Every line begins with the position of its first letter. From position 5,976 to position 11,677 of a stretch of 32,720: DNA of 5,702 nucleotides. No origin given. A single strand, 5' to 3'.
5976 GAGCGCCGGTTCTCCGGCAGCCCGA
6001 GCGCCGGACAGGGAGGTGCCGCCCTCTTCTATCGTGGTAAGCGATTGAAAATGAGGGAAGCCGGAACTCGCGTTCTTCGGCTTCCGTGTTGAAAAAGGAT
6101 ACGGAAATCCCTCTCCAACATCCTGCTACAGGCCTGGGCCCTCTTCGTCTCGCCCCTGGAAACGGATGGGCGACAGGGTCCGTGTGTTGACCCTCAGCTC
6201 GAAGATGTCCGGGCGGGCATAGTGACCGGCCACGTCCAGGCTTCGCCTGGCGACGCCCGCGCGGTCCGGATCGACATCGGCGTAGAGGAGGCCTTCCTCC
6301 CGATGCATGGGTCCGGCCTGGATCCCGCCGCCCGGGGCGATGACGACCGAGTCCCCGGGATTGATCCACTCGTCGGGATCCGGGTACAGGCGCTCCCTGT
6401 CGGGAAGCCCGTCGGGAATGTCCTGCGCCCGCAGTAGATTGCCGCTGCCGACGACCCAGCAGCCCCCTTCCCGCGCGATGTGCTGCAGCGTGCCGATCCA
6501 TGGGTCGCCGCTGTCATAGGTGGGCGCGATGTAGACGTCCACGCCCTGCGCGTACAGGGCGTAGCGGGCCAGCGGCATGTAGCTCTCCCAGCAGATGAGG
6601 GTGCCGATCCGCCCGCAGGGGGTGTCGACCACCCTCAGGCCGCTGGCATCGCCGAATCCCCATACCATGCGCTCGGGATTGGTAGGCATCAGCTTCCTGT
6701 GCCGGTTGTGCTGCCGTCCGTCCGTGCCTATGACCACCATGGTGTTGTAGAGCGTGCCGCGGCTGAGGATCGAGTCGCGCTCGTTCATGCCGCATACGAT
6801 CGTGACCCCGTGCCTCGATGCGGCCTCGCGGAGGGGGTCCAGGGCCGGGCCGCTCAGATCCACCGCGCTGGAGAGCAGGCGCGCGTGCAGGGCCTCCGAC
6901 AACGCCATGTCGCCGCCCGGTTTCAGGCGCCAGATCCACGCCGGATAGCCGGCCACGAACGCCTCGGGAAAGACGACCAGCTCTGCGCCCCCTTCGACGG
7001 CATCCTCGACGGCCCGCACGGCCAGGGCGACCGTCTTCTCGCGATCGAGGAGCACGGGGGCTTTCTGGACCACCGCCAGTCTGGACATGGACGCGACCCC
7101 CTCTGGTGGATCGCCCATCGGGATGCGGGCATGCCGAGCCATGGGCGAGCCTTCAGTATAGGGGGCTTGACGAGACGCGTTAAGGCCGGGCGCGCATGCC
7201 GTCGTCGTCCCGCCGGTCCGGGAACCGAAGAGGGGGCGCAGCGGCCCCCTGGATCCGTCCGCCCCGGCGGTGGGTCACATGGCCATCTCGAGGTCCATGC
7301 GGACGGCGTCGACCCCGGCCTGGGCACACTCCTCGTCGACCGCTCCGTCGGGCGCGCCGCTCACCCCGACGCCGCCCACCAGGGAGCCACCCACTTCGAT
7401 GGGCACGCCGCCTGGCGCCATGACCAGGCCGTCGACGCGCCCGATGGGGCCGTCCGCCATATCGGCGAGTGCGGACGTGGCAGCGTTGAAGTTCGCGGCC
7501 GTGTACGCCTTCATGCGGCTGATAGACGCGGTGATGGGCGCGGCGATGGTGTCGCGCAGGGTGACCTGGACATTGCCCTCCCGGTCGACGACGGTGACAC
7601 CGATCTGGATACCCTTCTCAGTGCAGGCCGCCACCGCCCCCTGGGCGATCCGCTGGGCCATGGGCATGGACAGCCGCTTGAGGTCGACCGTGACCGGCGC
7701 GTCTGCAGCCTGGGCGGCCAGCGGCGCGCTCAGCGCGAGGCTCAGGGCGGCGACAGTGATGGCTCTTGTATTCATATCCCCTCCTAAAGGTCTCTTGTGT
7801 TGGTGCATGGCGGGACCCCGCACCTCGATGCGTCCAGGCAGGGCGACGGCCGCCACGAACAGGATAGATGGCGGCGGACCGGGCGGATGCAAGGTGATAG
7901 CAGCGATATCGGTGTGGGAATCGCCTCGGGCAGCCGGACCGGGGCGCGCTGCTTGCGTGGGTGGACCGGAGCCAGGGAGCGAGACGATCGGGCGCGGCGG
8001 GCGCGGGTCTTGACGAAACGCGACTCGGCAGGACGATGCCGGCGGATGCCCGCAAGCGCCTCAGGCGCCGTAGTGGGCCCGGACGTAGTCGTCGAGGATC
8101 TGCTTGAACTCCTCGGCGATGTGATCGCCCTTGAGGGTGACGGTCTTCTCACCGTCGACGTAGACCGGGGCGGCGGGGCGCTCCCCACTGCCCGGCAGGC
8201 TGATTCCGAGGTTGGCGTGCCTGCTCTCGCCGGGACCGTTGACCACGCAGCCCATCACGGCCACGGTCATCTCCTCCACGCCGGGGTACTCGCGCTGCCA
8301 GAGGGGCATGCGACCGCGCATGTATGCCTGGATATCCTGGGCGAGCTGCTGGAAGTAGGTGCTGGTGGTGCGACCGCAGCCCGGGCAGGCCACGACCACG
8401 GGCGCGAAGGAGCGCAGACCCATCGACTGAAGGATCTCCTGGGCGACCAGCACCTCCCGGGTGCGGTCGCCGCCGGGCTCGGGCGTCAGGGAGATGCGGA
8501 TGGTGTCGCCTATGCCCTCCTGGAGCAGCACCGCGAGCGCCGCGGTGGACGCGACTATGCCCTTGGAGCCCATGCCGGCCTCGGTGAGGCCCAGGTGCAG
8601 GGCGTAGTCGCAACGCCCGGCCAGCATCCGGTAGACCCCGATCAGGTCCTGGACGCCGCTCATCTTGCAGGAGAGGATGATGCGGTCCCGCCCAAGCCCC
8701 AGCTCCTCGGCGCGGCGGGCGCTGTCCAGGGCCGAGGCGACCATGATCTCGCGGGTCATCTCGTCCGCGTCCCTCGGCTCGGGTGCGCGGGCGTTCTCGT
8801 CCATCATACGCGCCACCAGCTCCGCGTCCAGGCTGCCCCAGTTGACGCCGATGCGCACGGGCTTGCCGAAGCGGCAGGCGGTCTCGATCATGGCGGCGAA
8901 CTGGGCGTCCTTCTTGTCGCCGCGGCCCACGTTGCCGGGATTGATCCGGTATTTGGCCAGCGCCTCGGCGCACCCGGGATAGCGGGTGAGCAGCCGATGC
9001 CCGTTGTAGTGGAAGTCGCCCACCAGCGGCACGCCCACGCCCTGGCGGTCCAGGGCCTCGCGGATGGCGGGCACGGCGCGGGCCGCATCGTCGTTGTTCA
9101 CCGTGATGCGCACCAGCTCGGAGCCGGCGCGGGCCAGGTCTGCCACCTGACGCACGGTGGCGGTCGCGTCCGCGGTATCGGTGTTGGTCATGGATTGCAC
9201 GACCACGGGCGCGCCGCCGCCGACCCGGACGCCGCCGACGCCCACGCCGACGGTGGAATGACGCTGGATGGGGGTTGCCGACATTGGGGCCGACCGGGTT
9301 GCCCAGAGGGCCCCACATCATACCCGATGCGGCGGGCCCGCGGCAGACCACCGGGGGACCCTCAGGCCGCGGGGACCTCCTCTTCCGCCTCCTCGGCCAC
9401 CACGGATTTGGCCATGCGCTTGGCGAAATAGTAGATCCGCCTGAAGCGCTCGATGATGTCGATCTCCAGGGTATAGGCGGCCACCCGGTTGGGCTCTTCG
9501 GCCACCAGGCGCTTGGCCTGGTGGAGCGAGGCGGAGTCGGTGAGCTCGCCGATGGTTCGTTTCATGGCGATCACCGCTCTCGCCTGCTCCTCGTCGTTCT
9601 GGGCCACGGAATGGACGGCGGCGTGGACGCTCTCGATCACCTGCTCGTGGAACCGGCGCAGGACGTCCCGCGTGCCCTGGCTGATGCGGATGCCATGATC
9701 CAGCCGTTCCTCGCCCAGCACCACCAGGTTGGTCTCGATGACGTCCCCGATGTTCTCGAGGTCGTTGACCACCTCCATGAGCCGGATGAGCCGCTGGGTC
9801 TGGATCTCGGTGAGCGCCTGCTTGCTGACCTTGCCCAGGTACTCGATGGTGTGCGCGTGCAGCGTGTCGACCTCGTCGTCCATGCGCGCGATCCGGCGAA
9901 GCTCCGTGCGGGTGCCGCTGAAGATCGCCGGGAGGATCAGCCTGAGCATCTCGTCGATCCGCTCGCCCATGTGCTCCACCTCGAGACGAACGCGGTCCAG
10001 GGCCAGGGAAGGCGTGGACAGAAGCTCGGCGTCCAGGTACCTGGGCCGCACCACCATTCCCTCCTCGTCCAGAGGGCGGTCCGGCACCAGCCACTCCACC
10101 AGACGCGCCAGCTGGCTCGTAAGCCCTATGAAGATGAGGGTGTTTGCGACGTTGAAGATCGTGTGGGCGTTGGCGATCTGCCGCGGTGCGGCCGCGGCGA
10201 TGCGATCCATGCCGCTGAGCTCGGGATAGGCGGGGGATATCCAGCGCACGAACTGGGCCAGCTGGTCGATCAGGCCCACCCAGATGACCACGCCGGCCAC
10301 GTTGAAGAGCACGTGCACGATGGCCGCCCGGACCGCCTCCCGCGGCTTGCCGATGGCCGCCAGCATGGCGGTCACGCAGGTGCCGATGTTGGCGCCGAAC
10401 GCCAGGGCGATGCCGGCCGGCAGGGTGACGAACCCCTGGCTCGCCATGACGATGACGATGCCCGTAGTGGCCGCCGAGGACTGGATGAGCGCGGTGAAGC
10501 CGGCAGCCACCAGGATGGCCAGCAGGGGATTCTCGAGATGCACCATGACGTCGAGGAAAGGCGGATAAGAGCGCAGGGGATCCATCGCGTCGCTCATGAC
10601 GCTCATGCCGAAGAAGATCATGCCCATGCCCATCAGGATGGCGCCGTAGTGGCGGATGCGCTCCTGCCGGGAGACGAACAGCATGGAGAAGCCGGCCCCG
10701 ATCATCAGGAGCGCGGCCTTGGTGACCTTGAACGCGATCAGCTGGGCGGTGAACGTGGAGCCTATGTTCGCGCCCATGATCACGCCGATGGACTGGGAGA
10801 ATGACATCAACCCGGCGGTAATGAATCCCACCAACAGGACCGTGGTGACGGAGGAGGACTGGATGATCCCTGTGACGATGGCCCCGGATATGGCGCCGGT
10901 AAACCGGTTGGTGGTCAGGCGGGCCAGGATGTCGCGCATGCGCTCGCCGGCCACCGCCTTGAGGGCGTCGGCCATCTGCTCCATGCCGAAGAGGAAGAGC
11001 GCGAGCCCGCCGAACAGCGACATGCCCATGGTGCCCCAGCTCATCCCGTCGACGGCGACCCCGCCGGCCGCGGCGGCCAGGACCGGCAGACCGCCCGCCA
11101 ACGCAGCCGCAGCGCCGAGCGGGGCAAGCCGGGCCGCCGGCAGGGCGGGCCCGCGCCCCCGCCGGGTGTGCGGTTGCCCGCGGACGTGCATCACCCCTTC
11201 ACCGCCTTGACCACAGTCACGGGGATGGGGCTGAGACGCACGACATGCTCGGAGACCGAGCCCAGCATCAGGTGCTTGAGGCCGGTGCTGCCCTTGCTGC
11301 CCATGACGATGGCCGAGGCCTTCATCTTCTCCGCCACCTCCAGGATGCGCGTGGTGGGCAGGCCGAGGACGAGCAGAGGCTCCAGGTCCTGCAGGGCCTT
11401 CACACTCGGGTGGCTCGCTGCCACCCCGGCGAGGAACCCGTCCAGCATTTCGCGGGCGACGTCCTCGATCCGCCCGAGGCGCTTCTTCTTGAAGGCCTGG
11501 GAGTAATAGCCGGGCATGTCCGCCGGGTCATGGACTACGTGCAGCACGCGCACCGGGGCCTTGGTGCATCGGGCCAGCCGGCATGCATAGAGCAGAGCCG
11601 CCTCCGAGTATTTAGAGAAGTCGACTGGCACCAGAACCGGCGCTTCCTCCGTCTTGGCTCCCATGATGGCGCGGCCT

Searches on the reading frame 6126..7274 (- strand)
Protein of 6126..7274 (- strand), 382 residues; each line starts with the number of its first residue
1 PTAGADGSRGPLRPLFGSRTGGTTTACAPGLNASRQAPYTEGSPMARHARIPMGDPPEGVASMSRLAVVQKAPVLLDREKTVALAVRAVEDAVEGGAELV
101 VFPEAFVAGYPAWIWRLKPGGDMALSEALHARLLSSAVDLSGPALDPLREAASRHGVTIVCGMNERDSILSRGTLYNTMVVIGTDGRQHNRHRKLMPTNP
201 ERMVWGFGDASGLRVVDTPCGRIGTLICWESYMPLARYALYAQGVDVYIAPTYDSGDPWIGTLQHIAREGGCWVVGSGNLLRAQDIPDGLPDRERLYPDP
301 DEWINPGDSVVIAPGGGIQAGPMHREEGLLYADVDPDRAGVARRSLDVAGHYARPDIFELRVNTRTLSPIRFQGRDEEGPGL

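Call 45: search_protein_families(library=pfam, proteins=[window:6126-7274:-], max_evalue=0.0001)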
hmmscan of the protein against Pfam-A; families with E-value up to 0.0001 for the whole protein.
window:6126-7274:- (382 aa): 1 family
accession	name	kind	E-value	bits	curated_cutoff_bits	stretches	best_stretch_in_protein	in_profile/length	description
PF00795.27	CN_hydrolase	-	3.7e-48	164.5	23.2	1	65-343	1-255/256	Carbon-nitrogen hydrolase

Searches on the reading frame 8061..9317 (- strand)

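Call 45: search_protein_families(library=pfam, proteins=[window:8061-9317:-], max_evalue=0.0001)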
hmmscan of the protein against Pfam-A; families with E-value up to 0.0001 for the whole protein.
window:8061-9317:- (418 aa): 1 family
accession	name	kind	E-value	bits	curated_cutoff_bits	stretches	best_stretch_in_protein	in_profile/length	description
PF04551.19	GcpE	-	3.4e-113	378.6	32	1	24-409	3-342/343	GcpE protein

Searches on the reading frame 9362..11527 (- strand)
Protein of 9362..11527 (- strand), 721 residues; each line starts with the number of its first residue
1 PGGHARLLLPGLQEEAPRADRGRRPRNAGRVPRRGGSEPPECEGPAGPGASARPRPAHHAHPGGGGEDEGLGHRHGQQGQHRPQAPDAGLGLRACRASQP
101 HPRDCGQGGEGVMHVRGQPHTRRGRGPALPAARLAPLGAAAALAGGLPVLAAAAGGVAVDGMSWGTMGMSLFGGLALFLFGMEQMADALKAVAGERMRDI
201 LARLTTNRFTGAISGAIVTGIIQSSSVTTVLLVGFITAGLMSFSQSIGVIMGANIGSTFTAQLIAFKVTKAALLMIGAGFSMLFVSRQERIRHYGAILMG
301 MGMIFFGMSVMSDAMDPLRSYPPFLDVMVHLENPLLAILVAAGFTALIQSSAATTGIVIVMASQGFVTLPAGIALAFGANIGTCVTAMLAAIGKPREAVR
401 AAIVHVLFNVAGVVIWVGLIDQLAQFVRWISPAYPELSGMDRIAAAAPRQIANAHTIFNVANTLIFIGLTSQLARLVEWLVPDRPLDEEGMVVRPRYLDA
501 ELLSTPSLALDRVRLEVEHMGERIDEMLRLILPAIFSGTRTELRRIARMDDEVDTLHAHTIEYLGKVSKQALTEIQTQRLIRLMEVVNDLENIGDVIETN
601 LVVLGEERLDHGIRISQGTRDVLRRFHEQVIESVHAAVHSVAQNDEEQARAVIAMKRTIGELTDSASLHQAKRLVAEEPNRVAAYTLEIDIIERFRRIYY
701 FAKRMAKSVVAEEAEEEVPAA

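Call 45: search_protein_families(library=pfam, proteins=[window:9362-11527:-], max_evalue=0.0001)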
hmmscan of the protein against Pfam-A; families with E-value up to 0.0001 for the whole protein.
window:9362-11527:- (721 aa): 2 families
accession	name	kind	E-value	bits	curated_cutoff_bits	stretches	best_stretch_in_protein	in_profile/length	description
PF02690.20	Na_Pi_cotrans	-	2.5e-61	206.1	29.1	2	177-312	1-136/137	Na+/Pi-cotransporter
PF01895.24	PhoU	-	2.1e-14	54.1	23.5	1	517-597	1-82/89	PhoU domain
